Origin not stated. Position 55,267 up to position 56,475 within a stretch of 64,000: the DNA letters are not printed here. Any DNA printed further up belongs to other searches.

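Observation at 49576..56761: Array of eight DUF1566/Lcl-C-like (C-type-lectin-like) domains in seven ORFs, six of them without any export signal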

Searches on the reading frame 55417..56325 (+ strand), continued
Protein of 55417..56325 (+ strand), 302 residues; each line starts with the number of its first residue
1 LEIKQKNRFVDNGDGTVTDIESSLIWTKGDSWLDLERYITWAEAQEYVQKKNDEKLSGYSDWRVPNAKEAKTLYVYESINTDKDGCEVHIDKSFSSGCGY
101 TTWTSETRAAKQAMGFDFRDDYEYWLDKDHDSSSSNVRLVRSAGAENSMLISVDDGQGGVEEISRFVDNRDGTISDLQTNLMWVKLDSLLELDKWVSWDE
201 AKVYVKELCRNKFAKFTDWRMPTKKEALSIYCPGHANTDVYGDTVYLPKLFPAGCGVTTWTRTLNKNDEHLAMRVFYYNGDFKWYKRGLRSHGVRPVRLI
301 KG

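Call 84: find_encoding_contigs(protein=P0133, flank=10000, max_places=1)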
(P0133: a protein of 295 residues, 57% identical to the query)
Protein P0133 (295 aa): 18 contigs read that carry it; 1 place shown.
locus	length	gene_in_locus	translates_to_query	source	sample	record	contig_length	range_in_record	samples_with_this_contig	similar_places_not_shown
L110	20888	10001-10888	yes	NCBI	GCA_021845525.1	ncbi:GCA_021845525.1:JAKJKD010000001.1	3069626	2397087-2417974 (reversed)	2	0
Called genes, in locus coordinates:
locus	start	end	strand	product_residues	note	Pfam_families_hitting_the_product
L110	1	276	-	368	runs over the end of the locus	-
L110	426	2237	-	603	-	PF04055:Radical_SAM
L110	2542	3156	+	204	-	-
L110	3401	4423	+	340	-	-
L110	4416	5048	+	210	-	PF07603:Lcl_C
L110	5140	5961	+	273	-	PF13181:TPR_8 (faint), PF13428:TPR_14 (faint), PF14559:TPR_19 (faint), PF13424:TPR_12 (faint), PF13431:TPR_17 (faint), PF07719:TPR_2 (faint)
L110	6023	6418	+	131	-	-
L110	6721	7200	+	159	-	-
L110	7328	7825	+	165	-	PF07603:Lcl_C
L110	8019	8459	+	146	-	PF07603:Lcl_C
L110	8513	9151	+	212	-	PF07603:Lcl_C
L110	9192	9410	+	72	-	PF00462:Glutaredoxin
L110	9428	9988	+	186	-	PF07603:Lcl_C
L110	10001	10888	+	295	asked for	PF07603:Lcl_C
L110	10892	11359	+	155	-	PF07603:Lcl_C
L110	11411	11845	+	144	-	PF07603:Lcl_C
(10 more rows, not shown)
